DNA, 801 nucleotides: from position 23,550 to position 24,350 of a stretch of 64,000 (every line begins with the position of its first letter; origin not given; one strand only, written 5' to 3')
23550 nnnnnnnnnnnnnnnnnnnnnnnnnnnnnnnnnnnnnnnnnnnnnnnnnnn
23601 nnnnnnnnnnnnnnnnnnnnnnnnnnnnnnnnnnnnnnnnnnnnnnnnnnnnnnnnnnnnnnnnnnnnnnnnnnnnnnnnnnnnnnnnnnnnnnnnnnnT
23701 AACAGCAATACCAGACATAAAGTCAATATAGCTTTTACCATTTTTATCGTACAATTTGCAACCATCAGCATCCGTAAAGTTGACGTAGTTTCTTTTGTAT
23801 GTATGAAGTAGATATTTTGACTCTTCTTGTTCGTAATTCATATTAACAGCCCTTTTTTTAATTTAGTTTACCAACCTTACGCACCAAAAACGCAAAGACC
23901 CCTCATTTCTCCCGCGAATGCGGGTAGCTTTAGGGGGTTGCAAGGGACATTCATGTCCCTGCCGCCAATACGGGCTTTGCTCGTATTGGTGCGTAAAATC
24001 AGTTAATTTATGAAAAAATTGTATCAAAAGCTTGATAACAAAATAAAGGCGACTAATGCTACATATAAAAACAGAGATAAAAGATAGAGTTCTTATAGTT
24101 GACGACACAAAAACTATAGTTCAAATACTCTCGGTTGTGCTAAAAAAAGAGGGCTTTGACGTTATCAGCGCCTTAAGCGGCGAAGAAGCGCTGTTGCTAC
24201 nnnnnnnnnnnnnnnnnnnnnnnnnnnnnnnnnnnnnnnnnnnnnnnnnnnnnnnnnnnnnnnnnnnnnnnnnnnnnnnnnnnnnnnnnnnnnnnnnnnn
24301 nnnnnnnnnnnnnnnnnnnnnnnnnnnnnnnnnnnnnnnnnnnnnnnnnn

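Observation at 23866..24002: Five copies of a 100-135 bp multi-hairpin repeat with compensatory base changes (candidate new structured MITE/ncRNA family)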

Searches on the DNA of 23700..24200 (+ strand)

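Call 9: search_rna_families(source=window, start=23700, end=24200, threshold=evalue, max_evalue=10, show_alignments=2)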
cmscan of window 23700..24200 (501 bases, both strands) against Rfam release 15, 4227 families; matches with E-value up to 10: 9.
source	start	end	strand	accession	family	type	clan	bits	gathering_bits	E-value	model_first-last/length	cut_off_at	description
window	23947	24049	-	RF02326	TtnuHACA19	Gene; snRNA; snoRNA; HACA-box;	-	19.1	100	1.9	1-121/121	no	Tetrahymena snoRNA TtnuHACA19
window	23882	23944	-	RF01334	CRISPR-DR21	Gene; CRISPR;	-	18.7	48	1.6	1-37/37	no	CRISPR RNA direct repeat element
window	23712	23733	+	RF02677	NsiR4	Gene; sRNA;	-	17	40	0.3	1-65/65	no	Nitrogen stress-induced RNA 4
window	23855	24110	-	RF04318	idnO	Cis-reg;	-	17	100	4.3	1-206/206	no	idnO ncRNA motif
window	23796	23848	-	RF01212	sn2524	Gene; snRNA; snoRNA; CD-box;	-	16.3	44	9.7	1-109/109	no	Small nucleolar RNA sn2524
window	24005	24057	+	RF02300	TtnuCD24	Gene; snRNA; snoRNA; CD-box;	-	15.2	75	7.2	1-58/58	no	Tetrahymena snoRNA TtnuCD24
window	23984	24034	-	RF02716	sno_ncR3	Gene; snRNA; snoRNA; CD-box;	-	13.5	88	5.8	1-75/75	no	Small nucleolar RNA ncR3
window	24005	24041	-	RF03027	RT-6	Gene; sRNA;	-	12.6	46.7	5.1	32-70/75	no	RT-6 RNA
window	23802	23992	+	RF02706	TeloSII_ncR30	Gene; sRNA;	-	9.9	86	8.3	1-226/226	no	TeloSII non coding RNA 30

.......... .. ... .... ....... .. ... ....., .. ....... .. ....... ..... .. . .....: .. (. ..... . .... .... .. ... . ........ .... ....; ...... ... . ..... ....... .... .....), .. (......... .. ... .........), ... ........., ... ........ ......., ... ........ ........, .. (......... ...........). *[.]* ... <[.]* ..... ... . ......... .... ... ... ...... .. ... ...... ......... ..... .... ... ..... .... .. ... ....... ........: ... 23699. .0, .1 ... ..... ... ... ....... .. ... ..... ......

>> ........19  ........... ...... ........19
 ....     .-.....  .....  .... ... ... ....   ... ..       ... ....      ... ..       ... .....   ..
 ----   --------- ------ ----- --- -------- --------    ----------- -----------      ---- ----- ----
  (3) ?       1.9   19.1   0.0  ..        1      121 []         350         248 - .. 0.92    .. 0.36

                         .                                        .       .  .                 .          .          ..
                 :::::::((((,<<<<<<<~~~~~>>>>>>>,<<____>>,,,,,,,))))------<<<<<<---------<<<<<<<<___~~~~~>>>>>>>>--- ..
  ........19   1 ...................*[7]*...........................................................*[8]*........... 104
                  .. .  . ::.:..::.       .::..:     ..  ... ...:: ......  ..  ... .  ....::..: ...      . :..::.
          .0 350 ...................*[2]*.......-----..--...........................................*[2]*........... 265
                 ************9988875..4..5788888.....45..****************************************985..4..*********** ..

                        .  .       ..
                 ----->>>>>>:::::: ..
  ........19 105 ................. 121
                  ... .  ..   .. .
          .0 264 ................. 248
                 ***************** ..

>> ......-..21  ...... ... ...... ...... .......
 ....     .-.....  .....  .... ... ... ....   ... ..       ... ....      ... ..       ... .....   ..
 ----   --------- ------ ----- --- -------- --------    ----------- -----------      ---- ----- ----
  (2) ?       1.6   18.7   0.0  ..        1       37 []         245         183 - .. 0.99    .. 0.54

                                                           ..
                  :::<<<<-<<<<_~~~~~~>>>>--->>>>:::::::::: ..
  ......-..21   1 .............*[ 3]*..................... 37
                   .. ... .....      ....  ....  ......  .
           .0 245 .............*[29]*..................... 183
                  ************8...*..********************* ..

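Call 24: build_rna_model(alignment_id=A2, structure=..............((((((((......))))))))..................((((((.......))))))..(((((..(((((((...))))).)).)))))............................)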
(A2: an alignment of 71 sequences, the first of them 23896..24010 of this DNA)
Model R1 built from alignment A2 (71 sequences, 134 columns); structure: as given.
model positions 113; base pairs 26; branch points 2; effective number of sequences 2.49; information 0.59 bits per position. Calibrated on 0.2 Mb of random sequence (short: E-values are rough).
structure used (alignment columns):
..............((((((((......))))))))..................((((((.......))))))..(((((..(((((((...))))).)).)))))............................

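Call 25: search_with_rna_model(model_id=R1, sources=[window, L001, L002, L003, L004, L005, L006, L007, L008, L009, L010, L011, L012, L013, L015, L016, L017, L018, L019, L020, L021, L022, L024, L025, L026, L027, L028, L029, L031, L032, L033, L034, L036, L037, L038, L039, L040, L041, L042, L043, L044, L045, L046, L047, L048, L049, L050, L051, L052, L053, L054, L056, L057, L058, L059, L060, L061, L062, L063, L064, L065, L066, L067, L068, L070, L072, L073, L074, L076, L077, L078, L079, L080, L081, L082, L083, L084, L085, L086, L087, L088, L089, L090, L091, L092, L093, L094, L095], make_alignment=true, max_evalue=0.001)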
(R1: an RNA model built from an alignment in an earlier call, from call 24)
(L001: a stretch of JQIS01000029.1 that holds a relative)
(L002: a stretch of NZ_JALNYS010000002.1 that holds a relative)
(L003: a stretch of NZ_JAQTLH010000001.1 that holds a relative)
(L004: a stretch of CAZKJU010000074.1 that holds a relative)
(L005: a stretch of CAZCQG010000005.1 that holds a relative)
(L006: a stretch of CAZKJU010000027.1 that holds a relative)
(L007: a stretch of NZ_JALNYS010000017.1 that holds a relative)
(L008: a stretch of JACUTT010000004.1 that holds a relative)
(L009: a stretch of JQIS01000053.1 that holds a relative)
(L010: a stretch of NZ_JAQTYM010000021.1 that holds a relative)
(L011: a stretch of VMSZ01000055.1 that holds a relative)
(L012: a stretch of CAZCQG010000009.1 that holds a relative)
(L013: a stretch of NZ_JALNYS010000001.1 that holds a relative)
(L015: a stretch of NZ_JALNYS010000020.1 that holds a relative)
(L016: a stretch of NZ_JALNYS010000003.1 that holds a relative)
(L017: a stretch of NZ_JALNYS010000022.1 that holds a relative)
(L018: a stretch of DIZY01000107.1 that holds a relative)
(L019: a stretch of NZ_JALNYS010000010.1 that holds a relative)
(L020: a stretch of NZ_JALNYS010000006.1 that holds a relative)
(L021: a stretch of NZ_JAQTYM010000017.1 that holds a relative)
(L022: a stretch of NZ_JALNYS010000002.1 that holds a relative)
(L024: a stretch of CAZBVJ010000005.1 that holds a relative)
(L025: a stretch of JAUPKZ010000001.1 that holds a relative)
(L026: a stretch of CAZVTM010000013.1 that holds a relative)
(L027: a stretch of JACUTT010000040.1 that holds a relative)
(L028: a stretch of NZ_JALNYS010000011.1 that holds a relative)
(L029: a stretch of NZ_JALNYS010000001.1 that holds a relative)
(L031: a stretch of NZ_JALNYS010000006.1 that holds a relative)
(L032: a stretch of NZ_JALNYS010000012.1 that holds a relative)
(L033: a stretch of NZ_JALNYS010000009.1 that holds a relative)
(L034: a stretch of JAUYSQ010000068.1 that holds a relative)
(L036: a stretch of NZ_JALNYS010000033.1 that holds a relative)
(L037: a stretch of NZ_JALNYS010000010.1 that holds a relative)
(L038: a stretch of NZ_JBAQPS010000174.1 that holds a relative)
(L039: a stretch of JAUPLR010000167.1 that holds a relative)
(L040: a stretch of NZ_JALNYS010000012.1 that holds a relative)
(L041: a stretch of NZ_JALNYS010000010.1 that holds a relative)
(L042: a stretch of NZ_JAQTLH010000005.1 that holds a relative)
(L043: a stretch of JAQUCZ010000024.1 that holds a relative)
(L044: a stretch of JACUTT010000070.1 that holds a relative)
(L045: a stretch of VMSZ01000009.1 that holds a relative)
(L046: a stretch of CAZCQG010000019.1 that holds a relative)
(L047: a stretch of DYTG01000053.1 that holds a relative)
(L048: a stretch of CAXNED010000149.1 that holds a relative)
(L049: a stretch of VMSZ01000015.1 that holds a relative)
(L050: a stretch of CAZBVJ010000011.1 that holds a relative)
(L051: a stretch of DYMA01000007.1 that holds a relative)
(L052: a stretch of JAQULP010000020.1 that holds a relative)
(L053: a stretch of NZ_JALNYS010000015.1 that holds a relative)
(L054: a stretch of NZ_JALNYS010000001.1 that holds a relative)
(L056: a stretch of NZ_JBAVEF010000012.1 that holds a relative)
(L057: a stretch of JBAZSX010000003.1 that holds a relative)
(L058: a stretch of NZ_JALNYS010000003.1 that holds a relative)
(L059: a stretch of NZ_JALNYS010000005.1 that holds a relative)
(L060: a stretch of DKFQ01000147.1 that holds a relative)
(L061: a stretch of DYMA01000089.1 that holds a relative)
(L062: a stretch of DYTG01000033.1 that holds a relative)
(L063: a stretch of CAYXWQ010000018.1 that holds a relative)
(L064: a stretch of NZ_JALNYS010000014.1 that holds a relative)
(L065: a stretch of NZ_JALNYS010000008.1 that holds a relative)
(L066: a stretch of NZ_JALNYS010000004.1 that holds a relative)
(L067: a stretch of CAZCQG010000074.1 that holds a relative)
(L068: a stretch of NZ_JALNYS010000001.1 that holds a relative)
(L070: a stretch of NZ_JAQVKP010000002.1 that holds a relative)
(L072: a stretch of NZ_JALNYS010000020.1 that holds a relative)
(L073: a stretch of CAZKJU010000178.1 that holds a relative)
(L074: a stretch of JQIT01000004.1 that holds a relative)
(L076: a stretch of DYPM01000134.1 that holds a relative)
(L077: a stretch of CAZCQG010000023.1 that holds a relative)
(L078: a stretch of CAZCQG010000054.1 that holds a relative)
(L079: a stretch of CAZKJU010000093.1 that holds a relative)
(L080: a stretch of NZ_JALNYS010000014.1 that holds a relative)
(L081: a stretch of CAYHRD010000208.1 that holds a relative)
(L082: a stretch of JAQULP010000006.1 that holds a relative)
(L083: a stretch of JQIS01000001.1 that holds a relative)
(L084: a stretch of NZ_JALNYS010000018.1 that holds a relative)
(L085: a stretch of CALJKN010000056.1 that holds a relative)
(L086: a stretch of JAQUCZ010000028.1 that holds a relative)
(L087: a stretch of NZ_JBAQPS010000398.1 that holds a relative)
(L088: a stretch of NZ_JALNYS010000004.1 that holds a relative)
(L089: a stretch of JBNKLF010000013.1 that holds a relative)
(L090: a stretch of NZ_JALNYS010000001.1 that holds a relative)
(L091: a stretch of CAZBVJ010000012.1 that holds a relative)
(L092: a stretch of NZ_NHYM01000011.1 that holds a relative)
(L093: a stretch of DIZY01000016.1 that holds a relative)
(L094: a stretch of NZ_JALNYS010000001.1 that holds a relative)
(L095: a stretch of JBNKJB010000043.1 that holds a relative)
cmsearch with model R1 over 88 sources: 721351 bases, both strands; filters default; matches with E-value up to 0.001: 141.
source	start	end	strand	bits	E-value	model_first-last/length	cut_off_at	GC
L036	185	297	+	128.4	6.4e-52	1-113/113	no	0.45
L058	5130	5242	-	127.6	1.4e-51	1-113/113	no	0.5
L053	2162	2274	+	126.9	2.9e-51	1-113/113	no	0.5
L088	2555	2667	-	126.8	3e-51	1-113/113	no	0.5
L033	593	705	-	126.7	3.3e-51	1-113/113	no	0.5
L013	4802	4914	+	126.6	3.6e-51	1-113/113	no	0.5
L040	97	209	-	126.5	4.1e-51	1-113/113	no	0.53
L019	6101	6213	+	126.3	5e-51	1-113/113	no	0.51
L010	2771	2883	+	124.8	2.3e-50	1-113/113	no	0.46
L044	5186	5298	+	124.1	4.7e-50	1-113/113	no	0.46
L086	2248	2360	-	124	5.1e-50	1-113/113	no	0.46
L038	4726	4838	-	123.4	9.3e-50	1-113/113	no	0.43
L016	7613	7725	-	123.1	1.2e-49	1-113/113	no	0.49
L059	2796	2908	+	123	1.4e-49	1-113/113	no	0.5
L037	3425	3537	-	122.2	3.1e-49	1-113/113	no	0.5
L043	7253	7365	+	121.8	4.4e-49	1-113/113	no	0.45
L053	65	177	+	121.7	5.3e-49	1-113/113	no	0.5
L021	6470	6582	-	121.4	7.1e-49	1-113/113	no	0.42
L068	3275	3387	-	121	1e-48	1-113/113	no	0.5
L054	3367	3479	-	120.7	1.4e-48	1-113/113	no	0.5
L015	5081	5193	+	120.6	1.5e-48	1-113/113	no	0.5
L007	6588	6703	+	120.3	2e-48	1-113/113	no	0.51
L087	5206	5318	-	119.8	3.3e-48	1-113/113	no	0.5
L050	1896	2008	-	119.7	3.8e-48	1-113/113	no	0.42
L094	3039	3151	-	118.6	1.1e-47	1-113/113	no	0.48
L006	5354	5466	-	118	2e-47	1-113/113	no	0.47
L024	7151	7263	-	118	2.1e-47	1-113/113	no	0.47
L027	6221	6333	-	117.8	2.5e-47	1-113/113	no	0.48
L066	2795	2907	-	117.6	2.9e-47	1-113/113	no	0.45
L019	4200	4313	-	117.4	3.8e-47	1-113/113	no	0.51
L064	3210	3324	-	116.4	1e-46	1-113/113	no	0.51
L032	2858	2969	+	116.4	1e-46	1-113/113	no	0.47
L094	2389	2501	+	116.1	1.4e-46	1-113/113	no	0.53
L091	1486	1599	+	116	1.5e-46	1-113/113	no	0.46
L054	2868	2981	+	115.9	1.6e-46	1-113/113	no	0.54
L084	7626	7739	+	115.7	1.9e-46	1-113/113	no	0.53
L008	7750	7862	-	114.9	4.7e-46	1-113/113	no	0.48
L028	2678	2793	+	114.7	5.6e-46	1-113/113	no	0.5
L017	3049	3160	-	114.6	5.8e-46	1-113/113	no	0.48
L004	1261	1373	-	114.5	6.9e-46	1-113/113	no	0.47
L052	888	1000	+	112.2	7e-45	1-113/113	no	0.48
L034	5578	5686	-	111.2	1.7e-44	1-113/113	no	0.49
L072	2950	3062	-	110.5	3.6e-44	1-113/113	no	0.5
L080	289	403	-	110.4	4.2e-44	1-113/113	no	0.51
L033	2190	2305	+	110.2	4.8e-44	1-113/113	no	0.49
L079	540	653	-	109.5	1e-43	1-113/113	no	0.46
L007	6376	6487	+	109.1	1.4e-43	1-113/113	no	0.53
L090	64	178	-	108.3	3.2e-43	1-113/113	no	0.5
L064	5293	5407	+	108.2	3.8e-43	1-113/113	no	0.49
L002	6730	6846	-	107.1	1.1e-42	1-113/113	no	0.5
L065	7112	7226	-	107.1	1.1e-42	1-113/113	no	0.53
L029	3926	4038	-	106.5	1.9e-42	1-113/113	no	0.48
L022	4524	4639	-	105.9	3.8e-42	1-113/113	no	0.53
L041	4085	4194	-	104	2.3e-41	1-113/113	no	0.5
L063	2026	2141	+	103.4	4.3e-41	1-113/113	no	0.53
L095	821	935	+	102.5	1.1e-40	1-113/113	no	0.49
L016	7809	7924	-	101.6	2.7e-40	1-113/113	no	0.55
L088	2938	3053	-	101.5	2.8e-40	1-113/113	no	0.53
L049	5261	5375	-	101.3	3.6e-40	1-113/113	no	0.49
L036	4021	4129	-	101.1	4.5e-40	7-113/113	5'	0.53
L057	3955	4069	+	98.1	9.1e-39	1-113/113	no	0.47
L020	4527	4639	+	97.7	1.3e-38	1-113/113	no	0.52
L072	2060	2245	+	97.4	1.7e-38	1-113/113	no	0.49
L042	61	171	-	95.6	1.1e-37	1-113/113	no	0.49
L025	3196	3305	-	93.8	6.3e-37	1-113/113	no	0.46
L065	5195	5381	+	93.7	7.2e-37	1-113/113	no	0.51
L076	1970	2078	-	93.3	1.1e-36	1-113/113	no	0.44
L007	1030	1215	+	93.1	1.3e-36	1-113/113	no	0.53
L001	1455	1573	-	93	1.4e-36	1-113/113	no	0.47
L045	997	1109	+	92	3.8e-36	1-113/113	no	0.45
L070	1881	1992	+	90.8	1.3e-35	1-113/113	no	0.44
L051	6985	7102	-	89.8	3.5e-35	1-113/113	no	0.45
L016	2149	2260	-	89.4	5e-35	1-113/113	no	0.49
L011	3458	3572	+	89.3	5.8e-35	1-113/113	no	0.48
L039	1176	1283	-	89.1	6.8e-35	1-113/113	no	0.43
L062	6549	6666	-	88.9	8.7e-35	1-113/113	no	0.44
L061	2416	2525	+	88.8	9.5e-35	1-113/113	no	0.47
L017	3163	3267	-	88.5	1.3e-34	1-113/113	no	0.52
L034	7921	8000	+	88.1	2e-34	1-80/113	3'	0.5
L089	758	869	-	86.7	7.4e-34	1-113/113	no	0.6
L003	1590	1700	+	86.7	8e-34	1-113/113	no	0.5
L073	1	101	+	86.6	8.4e-34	14-113/113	5'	0.45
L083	7048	7157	-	86.3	1.1e-33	1-113/113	no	0.46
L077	2780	2891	-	86.2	1.3e-33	1-113/113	no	0.5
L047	894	1003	-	85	4.1e-33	1-113/113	no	0.46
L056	3900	4086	+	84.3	8.6e-33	1-113/113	no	0.48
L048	365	474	-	84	1.1e-32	1-113/113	no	0.46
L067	3040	3155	-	83.8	1.4e-32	1-113/113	no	0.52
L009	1120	1229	-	83.2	2.5e-32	1-113/113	no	0.46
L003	6487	6598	-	82.5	4.9e-32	1-113/113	no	0.38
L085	7120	7230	-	82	8.3e-32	1-113/113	no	0.51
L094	6734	6846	-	81.2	2e-31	1-113/113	no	0.35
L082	1292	1409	+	80.8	2.9e-31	1-113/113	no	0.47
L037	2510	2624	-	79.6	9.7e-31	1-113/113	no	0.5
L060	1235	1344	-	79.3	1.2e-30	1-113/113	no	0.45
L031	4916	5096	+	77.8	5.6e-30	1-113/113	no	0.51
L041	4221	4330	-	76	3.2e-29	1-113/113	no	0.51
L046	7436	7547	+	75.6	4.9e-29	1-113/113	no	0.52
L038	349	461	-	72.8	8.6e-28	1-113/113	no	0.38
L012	7712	7823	+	72.6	9.6e-28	1-113/113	no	0.49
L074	6781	6892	-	72.6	1e-27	1-113/113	no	0.46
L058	5333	5517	-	71.2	4.2e-27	1-113/113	no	0.52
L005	2932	3116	-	66.9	3.1e-25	1-113/113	no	0.48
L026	2383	2491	-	63.7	7.2e-24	1-113/113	no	0.52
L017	6533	6682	-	61.5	6.9e-23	1-113/113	no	0.52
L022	5757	5850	-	54.4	7.6e-20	1-113/113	no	0.46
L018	2145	2241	-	53.7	1.6e-19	1-113/113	no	0.42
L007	7943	8000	-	53.1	2.8e-19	56-113/113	5'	0.47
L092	1028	1141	+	52.2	7.3e-19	1-113/113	no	0.39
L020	3181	3350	+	51.5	1.5e-18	1-113/113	no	0.54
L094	4419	4497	+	49.3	1.3e-17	1-113/113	no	0.44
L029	7366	7431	-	48.6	2.7e-17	1-113/113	no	0.48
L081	1694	1781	+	45.1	9e-16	1-113/113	no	0.5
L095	687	765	+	40.2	1.2e-13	1-113/113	no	0.44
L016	3134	3199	+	39.3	2.7e-13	1-113/113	no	0.48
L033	2081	2187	+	39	3.8e-13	9-91/113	no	0.52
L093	9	87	+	36.7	3.9e-12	1-113/113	no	0.53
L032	7676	7734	+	29.1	7.2e-09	1-113/113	no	0.32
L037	2395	2491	-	28.7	1.1e-08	1-113/113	no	0.48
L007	4173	4235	-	26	1.7e-07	1-113/113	no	0.29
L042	3934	4035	+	24.8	5.4e-07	1-113/113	no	0.38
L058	1547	1643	-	24.7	6.1e-07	1-113/113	no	0.48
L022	5814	5901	+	24.6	6.6e-07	1-113/113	no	0.42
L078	1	69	-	24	1.2e-06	1-70/113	3'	0.49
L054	7267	7363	+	23.6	1.9e-06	1-113/113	no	0.44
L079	562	588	+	20.4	4.5e-05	65-91/113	no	0.44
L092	778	884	+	19.9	7.6e-05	1-113/113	no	0.35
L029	2262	2361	-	19.4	0.00012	1-113/113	no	0.37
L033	1312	1408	-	19.4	0.00012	1-113/113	no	0.48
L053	2226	2252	-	19.1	0.00016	65-91/113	no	0.52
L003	6509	6535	+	18.8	0.00023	65-91/113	no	0.44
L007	4511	4608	+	18.1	0.00044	1-113/113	no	0.49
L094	3115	3203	+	18.1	0.00045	1-113/113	no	0.38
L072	3026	3113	+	17.4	0.00086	1-113/113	no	0.41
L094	4357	4455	-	17.4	0.00089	1-113/113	no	0.41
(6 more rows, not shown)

Alignment A3: 141 matches aligned to the model, 262 columns, each read 5' to 3' on its own strand. Consensus structure (alignment columns), stored with it:
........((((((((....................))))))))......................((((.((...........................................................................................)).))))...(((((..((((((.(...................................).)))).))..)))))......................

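Call 73: search_with_rna_model(model_id=R1, source=window, filters=off, max_evalue=1, show_alignments=7)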
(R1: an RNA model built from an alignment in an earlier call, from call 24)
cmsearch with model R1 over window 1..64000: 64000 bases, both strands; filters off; matches with E-value up to 1: 17.
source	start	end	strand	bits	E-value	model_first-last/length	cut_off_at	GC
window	23903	24013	+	91.4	6.5e-37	1-113/113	no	0.49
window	29254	29364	+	84.6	5.5e-34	1-113/113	no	0.48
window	42845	42961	-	83.4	1.9e-33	1-113/113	no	0.52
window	26545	26655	+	78.4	2.7e-31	1-113/113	no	0.52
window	41225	41335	+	54.8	4.6e-21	1-113/113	no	0.46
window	35612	35711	-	21.7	1.1e-06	1-113/113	no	0.48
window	20951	21039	-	15.5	0.00055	1-113/113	no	0.42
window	21048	21075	-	14.2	0.0019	64-91/113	no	0.36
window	29877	29981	-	13.2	0.0055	1-113/113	no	0.35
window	26585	26607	-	9.7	0.17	42-62/113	no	0.52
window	31274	31367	+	9.4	0.23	1-113/113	no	0.53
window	10660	10765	-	9.2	0.29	1-113/113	no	0.31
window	29316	29340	-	9.1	0.3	66-90/113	no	0.56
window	19999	20119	-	8.9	0.39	1-113/113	no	0.43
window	22932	23013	-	8.4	0.63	1-113/113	no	0.5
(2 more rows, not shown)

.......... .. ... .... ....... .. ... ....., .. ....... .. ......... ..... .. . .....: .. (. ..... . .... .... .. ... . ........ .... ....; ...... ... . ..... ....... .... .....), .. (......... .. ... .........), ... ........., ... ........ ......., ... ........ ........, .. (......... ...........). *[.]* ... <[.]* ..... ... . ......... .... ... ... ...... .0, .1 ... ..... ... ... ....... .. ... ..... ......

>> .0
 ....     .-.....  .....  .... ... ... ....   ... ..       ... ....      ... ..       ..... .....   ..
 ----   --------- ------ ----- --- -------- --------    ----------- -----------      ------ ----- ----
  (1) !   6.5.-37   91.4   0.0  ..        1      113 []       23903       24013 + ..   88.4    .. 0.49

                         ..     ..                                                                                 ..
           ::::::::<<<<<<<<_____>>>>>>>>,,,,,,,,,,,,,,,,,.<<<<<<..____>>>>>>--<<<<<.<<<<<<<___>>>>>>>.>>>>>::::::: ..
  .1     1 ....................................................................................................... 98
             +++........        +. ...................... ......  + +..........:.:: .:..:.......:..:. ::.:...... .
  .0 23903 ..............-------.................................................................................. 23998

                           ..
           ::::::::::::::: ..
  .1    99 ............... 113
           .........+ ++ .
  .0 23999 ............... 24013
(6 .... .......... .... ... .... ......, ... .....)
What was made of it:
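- Checked: Covariance model: model R1 scores them 91.4, 84.6, 83.4, 78.4 and 54.8 bits (calls 25, 73).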
